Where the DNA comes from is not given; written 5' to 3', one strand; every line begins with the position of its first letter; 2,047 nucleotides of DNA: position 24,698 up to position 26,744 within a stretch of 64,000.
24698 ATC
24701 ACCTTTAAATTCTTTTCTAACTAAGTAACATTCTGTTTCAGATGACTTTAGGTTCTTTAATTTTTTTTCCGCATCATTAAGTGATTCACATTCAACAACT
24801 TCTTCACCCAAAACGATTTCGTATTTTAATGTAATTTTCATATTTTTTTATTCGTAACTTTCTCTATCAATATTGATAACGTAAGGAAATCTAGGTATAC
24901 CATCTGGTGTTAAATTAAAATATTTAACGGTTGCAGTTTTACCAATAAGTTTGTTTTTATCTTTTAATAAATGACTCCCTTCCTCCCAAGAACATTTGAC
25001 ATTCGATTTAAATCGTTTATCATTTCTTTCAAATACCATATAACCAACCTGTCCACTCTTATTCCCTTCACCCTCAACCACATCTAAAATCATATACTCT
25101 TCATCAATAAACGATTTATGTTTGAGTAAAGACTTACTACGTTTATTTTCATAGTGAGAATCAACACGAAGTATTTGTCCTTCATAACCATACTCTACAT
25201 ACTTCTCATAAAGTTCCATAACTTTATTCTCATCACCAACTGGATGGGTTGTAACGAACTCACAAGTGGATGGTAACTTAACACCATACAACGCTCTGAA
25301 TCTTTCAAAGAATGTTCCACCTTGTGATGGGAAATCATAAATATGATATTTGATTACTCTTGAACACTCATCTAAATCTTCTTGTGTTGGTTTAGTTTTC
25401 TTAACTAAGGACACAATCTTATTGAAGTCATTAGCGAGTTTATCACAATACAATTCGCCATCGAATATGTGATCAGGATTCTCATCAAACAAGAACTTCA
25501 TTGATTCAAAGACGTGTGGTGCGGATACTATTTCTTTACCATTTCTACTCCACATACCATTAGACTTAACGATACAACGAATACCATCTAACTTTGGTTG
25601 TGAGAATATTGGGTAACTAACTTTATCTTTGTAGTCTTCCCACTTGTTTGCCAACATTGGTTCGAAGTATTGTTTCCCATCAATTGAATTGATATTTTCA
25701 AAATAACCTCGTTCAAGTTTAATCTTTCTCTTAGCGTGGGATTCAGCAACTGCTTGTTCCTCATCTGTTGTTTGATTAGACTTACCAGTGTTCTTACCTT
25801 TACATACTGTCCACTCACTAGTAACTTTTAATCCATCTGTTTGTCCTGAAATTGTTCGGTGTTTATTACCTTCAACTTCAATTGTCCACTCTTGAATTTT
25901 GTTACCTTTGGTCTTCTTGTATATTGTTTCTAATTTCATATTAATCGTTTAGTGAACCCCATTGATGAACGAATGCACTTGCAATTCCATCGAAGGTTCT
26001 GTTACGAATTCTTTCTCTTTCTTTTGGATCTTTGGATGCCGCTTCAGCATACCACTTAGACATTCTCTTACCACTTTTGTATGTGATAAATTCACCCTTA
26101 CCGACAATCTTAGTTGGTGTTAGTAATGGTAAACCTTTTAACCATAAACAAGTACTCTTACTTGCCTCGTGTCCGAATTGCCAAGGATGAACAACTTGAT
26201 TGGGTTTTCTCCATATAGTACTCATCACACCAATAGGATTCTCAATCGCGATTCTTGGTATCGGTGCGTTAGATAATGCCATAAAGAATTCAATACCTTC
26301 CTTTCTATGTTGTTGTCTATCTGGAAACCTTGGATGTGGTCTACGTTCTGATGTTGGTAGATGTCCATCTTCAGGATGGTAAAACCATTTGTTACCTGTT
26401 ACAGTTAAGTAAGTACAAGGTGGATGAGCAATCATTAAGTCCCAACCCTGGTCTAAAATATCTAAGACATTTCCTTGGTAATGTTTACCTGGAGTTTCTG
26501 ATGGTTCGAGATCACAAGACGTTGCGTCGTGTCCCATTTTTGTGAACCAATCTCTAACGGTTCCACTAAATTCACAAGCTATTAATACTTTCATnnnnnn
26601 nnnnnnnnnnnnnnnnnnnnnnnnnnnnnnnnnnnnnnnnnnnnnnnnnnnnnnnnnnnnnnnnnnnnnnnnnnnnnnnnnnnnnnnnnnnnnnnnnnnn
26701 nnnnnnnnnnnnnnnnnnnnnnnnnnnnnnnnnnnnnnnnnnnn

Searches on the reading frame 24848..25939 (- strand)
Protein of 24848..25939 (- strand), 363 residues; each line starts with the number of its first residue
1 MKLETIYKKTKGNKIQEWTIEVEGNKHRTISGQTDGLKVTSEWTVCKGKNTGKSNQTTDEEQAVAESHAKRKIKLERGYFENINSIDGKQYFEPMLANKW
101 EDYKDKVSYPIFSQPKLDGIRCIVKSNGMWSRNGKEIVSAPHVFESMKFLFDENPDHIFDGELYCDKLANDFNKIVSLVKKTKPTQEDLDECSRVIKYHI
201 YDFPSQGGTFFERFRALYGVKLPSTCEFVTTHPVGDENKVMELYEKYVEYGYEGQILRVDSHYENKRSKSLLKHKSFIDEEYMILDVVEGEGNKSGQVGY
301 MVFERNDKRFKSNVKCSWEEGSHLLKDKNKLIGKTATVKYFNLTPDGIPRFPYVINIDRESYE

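Call 10: search_protein_families(library=pfam, proteins=[window:24848-25939:-], max_evalue=0.001)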
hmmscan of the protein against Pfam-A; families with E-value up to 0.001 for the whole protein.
window:24848-25939:- (363 aa): 2 families
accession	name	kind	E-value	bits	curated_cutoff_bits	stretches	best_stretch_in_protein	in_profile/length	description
PF01068.26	DNA_ligase_A_M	-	7.3e-13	49.1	26.2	1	94-275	1-204/204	ATP dependent DNA ligase domain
PF14743.12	DNA_ligase_OB_2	-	1.4e-08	35.1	28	1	289-356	1-64/66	DNA ligase OB-like domain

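Call 11: search_protein_families(library=phrogs, proteins=[window:24848-25939:-], max_evalue=0.001)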
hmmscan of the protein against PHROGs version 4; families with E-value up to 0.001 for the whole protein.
window:24848-25939:- (363 aa): 1 family
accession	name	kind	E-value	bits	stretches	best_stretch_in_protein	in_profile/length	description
phrog_114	-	DNA, RNA and nucleotide metabolism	2.4e-68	232.2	1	4-355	108-495/634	ATP-dependent DNA ligase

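Call 41: search_dna_similar(query=window:24848-25939:-, collection=phages, mode=protein, max_rows=12, max_evalue=1e-10)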
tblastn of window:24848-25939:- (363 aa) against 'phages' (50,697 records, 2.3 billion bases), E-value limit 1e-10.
Records with a match: 918; places in all: 919; records where one place covers at least 80% of the query: 886.
Best place of each record, by identity: <60% 918.
By first word of the organism name: Escherichia 330; Pseudomonas 177; Salmonella 98; Klebsiella 37; Erwinia 35; Campylobacter 25; Shigella 24; Caulobacter 17; Vibrio 17; Cronobacter 14; and 43 more.
By host as written in the record: Escherichia coli 97; - 88; Pseudomonas aeruginosa 54; Escherichia coli K-12 MG1655 50; Campylobacter jejuni 23; Pseudomonas aeruginosa PAO1 18; Escherichia coli K-12 18; Pseudomonas syringae pv. actinidiae 18; and 247 more.
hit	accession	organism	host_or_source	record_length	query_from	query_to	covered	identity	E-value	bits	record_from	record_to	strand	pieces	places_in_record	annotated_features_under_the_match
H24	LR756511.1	uncultured phage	metagenomic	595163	1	360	99%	48.5%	3e-108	353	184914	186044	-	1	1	record has no annotation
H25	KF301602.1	Caulobacter phage Cr30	Caulobacter crescentus CB15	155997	6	355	96%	42.9%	5e-80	272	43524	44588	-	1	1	DNA ligase (ATP)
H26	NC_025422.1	Caulobacter phage Cr30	Caulobacter crescentus CB15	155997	6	355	96%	42.9%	5e-80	272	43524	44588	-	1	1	DNA ligase (ATP)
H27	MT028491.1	Ochrobactrum phage vB_OspM_OC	Ochrobactrum sp. POC9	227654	6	357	97%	41.9%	7e-79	269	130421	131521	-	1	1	DNA ligase | hypothetical protein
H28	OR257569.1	Ruegeria phage RpAliso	Ruegeria pomeroyi DSS-3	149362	1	356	98%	39.1%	4e-79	269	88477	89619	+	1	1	DNA ligase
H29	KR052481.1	Sinorhizobium phage phiM19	Sinorhizobium meliloti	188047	2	354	97%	39.3%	3e-68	238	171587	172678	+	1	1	DNA ligase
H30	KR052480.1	Sinorhizobium phage phiM7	Sinorhizobium meliloti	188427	2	354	97%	39.3%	3e-68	238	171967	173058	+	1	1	DNA ligase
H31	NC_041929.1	Sinorhizobium phage phiM7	Sinorhizobium meliloti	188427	2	354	97%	39.3%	3e-68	238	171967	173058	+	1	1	DNA ligase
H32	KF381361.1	Sinorhizobium phage phiM12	Sinorhizobium meliloti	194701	2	354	97%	39.3%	3e-68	238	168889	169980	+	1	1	DNA ligase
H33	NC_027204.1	Sinorhizobium phage phiM12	Sinorhizobium meliloti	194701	2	354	97%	39.3%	3e-68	238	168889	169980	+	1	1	DNA ligase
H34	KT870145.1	Roseobacter phage DSS3P8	Ruegeria pomeroyi DSS-3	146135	5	356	97%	39.3%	1e-71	248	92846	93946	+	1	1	DNA ligase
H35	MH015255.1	Ruegeria phage vB_RpoS-V10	Ruegeria pomeroyi DSS-3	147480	5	356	97%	39.3%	1e-71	248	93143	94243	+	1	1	DNA ligase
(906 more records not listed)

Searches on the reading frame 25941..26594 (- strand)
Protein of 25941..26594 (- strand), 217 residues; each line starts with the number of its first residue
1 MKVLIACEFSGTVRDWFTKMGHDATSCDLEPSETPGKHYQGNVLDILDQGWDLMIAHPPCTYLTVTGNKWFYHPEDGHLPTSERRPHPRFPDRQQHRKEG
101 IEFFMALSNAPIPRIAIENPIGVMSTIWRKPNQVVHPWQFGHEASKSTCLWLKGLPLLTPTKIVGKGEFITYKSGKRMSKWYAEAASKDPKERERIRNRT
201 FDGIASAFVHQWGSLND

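Call 10: search_protein_families(library=pfam, proteins=[window:25941-26594:-], max_evalue=0.001)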
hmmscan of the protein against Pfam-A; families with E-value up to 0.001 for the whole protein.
window:25941-26594:- (217 aa): 0 families

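Call 11: search_protein_families(library=phrogs, proteins=[window:25941-26594:-], max_evalue=0.001)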
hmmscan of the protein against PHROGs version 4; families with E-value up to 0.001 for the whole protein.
window:25941-26594:- (217 aa): 2 families
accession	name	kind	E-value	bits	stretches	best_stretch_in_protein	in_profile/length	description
phrog_757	-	other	4.5e-61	207.1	1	1-215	15-221/247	DNA methyltransferase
phrog_27471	-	unknown function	2.1e-34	118.6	1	109-213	2-93/93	-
